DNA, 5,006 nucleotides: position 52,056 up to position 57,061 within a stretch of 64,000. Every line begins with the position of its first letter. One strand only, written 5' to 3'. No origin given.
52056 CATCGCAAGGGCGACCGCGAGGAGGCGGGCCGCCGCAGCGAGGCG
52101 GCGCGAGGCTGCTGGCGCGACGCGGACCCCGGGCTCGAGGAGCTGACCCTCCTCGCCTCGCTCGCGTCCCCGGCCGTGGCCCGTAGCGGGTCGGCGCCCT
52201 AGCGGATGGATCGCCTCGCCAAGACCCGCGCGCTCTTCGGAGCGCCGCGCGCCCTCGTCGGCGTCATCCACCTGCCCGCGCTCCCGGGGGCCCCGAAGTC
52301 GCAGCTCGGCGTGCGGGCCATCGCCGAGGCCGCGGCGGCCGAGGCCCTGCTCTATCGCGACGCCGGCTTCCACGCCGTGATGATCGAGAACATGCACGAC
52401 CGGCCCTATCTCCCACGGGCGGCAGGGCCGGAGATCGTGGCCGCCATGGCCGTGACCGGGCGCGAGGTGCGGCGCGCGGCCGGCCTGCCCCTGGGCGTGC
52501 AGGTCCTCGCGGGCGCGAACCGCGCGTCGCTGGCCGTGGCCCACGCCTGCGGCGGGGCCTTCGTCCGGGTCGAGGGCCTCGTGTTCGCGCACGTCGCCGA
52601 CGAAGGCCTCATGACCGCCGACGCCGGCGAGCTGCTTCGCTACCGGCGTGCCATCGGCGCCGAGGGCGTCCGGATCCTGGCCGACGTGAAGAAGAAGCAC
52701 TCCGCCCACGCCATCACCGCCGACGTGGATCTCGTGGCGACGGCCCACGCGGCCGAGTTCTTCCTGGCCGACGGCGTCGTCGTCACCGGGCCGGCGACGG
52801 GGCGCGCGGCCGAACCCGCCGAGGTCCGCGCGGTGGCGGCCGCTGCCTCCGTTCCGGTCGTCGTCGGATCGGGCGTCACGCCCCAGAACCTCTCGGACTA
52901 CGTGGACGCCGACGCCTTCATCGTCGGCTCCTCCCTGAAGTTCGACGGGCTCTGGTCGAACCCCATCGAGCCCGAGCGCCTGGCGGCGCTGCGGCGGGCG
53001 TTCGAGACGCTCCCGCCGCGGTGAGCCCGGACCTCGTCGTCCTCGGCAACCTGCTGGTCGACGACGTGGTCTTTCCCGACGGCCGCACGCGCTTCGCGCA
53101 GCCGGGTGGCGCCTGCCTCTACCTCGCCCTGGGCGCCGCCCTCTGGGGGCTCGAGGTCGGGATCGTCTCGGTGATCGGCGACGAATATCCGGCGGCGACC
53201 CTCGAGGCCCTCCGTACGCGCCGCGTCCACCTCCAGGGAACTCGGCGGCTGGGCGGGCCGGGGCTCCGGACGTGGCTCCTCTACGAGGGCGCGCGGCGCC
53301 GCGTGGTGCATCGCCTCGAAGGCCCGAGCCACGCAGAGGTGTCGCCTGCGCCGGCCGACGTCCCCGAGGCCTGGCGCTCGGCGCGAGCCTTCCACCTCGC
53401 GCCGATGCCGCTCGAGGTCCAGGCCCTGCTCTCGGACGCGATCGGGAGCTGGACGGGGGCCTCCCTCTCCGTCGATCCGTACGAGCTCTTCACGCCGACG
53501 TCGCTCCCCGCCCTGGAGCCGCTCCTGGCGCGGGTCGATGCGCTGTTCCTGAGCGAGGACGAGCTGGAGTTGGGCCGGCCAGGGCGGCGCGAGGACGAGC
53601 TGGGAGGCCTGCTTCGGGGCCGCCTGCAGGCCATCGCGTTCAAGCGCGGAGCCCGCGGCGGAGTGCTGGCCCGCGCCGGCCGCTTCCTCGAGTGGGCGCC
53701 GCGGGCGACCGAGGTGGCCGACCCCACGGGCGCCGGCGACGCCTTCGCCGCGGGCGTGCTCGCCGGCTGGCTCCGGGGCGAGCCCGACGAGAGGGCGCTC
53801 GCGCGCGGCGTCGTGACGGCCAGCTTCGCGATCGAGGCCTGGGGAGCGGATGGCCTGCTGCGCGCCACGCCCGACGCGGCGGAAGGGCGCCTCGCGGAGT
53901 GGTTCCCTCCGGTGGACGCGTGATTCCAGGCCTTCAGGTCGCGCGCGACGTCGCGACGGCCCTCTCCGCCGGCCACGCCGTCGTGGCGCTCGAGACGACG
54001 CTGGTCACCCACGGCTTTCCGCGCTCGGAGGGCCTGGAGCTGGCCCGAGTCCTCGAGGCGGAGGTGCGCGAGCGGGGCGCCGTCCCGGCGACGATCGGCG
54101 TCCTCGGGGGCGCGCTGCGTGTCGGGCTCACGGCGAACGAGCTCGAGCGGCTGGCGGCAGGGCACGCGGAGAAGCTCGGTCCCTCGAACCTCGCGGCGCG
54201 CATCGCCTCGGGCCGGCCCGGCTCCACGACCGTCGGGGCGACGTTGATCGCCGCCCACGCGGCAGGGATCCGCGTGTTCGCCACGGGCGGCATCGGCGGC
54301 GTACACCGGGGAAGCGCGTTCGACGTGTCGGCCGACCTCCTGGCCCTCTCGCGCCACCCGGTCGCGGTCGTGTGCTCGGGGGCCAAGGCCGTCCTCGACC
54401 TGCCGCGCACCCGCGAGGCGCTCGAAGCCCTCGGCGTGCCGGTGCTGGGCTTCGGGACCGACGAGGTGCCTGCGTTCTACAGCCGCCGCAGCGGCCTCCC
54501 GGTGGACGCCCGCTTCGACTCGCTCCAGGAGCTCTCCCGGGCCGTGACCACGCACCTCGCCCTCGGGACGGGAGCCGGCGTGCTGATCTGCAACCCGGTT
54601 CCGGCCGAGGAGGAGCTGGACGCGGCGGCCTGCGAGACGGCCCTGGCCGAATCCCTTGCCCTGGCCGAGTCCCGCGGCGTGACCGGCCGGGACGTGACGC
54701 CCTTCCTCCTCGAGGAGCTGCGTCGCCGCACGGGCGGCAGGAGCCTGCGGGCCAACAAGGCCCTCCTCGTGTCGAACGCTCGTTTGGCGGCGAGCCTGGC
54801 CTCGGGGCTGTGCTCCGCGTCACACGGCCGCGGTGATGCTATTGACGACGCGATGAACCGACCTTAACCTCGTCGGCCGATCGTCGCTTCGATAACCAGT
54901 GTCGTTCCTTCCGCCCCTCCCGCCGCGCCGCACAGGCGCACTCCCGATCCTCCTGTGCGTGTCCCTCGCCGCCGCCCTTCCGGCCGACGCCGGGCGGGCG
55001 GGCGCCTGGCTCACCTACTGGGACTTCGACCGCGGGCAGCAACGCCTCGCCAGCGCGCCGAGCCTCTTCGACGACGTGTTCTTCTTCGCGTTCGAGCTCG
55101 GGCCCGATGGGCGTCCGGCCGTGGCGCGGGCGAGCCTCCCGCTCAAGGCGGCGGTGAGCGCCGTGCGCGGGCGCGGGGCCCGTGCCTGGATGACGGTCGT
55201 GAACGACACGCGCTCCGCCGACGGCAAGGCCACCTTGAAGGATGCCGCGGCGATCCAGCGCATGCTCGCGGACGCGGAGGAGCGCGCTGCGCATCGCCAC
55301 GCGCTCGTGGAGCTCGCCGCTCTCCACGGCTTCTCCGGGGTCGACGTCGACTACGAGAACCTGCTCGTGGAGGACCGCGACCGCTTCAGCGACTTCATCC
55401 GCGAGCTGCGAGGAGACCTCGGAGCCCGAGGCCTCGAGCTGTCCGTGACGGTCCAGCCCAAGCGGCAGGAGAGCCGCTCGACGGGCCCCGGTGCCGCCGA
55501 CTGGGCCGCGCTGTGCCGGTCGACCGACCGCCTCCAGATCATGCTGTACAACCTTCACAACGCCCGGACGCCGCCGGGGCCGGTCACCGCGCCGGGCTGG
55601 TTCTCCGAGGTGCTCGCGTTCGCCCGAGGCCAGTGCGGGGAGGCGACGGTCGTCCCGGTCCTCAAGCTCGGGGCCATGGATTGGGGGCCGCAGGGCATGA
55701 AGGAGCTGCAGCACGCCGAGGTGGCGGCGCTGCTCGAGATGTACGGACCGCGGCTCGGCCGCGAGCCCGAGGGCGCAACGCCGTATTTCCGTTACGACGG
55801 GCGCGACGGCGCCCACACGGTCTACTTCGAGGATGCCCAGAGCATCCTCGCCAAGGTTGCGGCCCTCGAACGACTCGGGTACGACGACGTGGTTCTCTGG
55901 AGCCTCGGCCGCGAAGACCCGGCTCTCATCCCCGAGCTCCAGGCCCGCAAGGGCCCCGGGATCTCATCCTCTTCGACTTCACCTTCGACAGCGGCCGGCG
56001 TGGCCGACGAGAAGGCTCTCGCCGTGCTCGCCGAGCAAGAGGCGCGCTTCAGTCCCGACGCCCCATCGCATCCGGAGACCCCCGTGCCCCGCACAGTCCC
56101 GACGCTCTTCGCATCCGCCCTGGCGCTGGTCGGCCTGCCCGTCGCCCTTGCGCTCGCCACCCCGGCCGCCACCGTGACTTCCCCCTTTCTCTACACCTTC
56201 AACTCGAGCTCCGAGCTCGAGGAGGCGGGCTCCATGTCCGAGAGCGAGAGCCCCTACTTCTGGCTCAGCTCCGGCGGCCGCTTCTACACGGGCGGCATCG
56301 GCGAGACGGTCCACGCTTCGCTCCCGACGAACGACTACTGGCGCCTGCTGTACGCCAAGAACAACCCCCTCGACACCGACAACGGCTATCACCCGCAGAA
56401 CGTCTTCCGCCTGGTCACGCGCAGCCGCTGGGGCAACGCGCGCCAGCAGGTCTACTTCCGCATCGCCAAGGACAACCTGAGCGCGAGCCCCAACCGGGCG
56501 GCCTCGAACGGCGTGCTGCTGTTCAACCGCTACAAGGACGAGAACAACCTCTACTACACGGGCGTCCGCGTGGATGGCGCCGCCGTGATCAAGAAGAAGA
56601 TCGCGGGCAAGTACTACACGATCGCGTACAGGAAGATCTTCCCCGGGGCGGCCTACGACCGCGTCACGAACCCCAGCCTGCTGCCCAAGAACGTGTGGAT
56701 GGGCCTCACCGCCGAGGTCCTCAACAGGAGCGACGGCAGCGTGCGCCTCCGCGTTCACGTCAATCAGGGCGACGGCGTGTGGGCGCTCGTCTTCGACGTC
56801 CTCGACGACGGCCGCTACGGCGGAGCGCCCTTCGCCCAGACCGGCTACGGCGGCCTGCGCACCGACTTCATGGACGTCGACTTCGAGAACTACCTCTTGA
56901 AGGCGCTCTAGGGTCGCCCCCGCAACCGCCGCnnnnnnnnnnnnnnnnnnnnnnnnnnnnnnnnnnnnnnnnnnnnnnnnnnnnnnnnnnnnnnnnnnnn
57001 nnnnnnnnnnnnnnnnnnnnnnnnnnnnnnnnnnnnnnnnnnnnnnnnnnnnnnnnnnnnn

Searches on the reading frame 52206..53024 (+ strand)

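Call 17: search_protein_families(library=pfam, proteins=[window:52206-53024:+], max_evalue=0.001)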
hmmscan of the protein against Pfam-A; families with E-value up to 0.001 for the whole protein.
window:52206-53024:+ (272 aa): 1 family
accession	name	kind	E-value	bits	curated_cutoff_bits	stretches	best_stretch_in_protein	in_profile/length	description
PF03437.21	BtpA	-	1.5e-63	215.1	30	1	15-264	3-250/254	BtpA family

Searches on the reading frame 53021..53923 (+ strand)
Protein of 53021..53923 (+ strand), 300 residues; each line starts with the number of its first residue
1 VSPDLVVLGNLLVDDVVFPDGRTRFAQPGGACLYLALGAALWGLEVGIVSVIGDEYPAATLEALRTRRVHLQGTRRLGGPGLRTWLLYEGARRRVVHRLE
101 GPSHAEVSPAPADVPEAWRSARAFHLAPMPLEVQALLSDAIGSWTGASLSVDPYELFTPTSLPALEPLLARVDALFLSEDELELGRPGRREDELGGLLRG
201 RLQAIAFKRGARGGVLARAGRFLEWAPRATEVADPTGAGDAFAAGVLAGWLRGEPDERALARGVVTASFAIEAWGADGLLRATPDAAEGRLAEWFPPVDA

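Call 17: search_protein_families(library=pfam, proteins=[window:53021-53923:+], max_evalue=0.001)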
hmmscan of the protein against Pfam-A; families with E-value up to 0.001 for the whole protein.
window:53021-53923:+ (300 aa): 1 family
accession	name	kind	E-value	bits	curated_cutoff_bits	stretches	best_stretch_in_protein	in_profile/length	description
PF00294.29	PfkB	-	2.4e-22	80.1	25.8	1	27-276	34-295/302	pfkB family carbohydrate kinase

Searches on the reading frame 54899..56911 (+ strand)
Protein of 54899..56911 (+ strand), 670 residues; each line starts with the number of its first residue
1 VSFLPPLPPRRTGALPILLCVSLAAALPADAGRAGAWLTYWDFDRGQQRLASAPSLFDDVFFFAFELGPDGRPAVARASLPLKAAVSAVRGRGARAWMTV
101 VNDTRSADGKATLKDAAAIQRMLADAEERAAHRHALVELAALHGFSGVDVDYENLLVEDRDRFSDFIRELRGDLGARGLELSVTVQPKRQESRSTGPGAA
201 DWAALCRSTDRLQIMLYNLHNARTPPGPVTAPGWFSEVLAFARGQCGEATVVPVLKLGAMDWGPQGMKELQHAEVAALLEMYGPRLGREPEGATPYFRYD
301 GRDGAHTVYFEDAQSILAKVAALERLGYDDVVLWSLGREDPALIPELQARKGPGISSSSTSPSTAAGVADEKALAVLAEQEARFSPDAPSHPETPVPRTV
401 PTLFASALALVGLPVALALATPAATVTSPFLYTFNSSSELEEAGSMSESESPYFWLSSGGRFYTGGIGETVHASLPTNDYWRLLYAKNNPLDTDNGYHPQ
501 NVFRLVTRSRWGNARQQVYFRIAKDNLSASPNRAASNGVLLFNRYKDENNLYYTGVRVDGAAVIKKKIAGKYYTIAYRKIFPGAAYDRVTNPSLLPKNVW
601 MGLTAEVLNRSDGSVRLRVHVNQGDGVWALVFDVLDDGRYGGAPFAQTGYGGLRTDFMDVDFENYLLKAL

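Call 17: search_protein_families(library=pfam, proteins=[window:54899-56911:+], max_evalue=0.001)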
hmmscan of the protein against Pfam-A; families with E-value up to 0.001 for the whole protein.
window:54899-56911:+ (670 aa): 1 family
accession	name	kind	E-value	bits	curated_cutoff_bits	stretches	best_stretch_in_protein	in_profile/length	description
PF00704.34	Glyco_hydro_18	-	9.4e-16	58.8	29.6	1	118-338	79-316/317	Glycosyl hydrolases family 18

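Call 36: search_solved_structures(query=window:54899-56911:+, max_evalue=0.01, show_alignments=2)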
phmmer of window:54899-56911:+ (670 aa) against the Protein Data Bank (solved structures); distinct sequences matched with E-value up to 0.01: 7.
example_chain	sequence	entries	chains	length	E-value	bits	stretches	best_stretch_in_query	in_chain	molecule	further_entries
5jh8_A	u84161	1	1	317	9.6e-21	77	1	123-343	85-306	Probable chitinase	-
3cz8_A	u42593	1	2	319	2.4e-15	59.1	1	119-336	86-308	Putative sporulation-specific glycosylase ydhD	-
4s3j_A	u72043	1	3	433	1.4e-14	56.6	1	62-341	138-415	Cortical-lytic enzyme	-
4wiw_A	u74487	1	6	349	6.6e-11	44.5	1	160-340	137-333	Glycoside hydrolase family 18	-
4q6t_A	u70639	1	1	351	7.9e-11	44.2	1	119-348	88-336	Glycosyl hydrolase, family 18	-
4s3k_A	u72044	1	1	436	1.4e-10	43.3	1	135-341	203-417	Spore germination protein YaaH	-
4uri_A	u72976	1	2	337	0.0055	18.3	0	52-226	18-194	CHITINASE-RELATED AGGLUTININ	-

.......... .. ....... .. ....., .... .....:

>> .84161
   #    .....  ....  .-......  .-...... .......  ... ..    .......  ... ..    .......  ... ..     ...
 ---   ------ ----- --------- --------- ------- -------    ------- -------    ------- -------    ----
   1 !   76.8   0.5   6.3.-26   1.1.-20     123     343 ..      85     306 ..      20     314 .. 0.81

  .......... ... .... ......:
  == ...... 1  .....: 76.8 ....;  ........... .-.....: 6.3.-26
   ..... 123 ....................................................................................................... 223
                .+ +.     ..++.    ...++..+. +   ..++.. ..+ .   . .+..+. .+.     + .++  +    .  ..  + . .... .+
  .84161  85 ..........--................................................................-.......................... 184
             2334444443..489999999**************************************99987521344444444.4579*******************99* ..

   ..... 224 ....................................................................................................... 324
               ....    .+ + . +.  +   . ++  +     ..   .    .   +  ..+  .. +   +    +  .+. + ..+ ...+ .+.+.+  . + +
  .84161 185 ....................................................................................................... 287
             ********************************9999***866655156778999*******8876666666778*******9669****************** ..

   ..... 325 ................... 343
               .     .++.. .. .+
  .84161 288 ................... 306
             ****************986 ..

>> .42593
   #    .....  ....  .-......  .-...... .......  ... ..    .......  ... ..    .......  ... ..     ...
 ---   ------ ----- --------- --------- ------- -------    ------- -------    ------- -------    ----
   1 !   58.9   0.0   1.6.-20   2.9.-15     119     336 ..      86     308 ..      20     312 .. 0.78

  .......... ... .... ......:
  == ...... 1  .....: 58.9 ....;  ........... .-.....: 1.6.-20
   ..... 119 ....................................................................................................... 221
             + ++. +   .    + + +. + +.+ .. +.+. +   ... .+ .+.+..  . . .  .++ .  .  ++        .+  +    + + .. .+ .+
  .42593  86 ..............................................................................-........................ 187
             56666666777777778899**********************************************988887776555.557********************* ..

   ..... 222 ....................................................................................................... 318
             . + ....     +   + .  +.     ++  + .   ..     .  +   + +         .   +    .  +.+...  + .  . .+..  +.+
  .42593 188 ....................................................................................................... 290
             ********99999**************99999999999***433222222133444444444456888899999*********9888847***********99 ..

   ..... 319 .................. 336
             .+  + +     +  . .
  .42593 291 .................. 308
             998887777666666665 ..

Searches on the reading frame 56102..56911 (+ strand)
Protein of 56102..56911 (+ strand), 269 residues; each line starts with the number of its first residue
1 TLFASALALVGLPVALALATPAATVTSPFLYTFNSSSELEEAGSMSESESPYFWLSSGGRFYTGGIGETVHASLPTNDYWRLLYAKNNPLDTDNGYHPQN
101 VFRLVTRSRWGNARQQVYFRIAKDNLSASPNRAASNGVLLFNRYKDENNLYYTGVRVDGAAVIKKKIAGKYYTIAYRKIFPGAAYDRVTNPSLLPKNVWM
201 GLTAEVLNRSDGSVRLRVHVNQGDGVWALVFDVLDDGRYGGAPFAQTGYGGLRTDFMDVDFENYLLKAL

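Call 39: search_protein_families(library=pfam, proteins=[window:56102-56911:+], max_evalue=10)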
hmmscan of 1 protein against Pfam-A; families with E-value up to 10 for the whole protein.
window:56102-56911:+ (269 aa): 1 family
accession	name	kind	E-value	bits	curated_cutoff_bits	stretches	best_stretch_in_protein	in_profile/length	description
PF01277.22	Oleosin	-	0.21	11.8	25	1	2-30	17-45/113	Oleosin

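Call 40: search_solved_structures(query=window:56102-56911:+, max_evalue=10)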
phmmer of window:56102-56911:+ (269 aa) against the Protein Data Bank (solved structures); distinct sequences matched with E-value up to 10: 0.

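Call 100: search_solved_structures(query=A6, max_evalue=10)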
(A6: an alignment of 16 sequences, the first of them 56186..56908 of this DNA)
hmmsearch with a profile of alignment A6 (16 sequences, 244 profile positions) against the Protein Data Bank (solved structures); distinct sequences matched with E-value up to 10: 1.
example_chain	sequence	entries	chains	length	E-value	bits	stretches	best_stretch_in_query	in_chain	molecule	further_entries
7d4a_A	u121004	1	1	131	0.073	15.8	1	118-158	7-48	Lysine-specific demethylase 4A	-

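Call 101: find_homologous_proteins(query=A6, max_evalue=0.00001)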
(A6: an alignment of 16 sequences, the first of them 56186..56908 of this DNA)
Query A6 (16 sequences) (241 aa, profile of the alignment): 2169 proteins with E <= 0.00001 among 8000 candidates; the best 120 are listed.
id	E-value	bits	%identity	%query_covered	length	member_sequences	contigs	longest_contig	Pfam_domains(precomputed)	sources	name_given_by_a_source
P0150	1.0e-168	577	50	96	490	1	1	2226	-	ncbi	ncbi:MAG: hypothetical protein ACREQ9_23285, partial [Candidatus Binatia bacterium]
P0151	1.3e-162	557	46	97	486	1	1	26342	-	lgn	-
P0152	1.3e-115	403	59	100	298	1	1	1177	-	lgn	-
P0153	9.1e-115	400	59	100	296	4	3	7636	-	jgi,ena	-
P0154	3.4e-114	398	56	100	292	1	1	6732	-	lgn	-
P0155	3.8e-114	398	55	99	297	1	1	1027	-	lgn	-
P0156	1.3e-113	397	58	98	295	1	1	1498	-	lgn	-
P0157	2.0e-113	396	54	99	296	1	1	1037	-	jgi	jgi:hypothetical protein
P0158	2.5e-113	396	54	100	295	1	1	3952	-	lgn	-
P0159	2.6e-113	396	59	98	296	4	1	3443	-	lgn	-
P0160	2.6e-113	396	59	98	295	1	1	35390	-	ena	-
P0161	3.4e-113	395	52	100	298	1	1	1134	-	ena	-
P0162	5.0e-113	395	57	100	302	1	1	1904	-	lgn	-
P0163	5.7e-113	394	59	98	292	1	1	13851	-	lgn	-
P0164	1.0e-112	394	53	100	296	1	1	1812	-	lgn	-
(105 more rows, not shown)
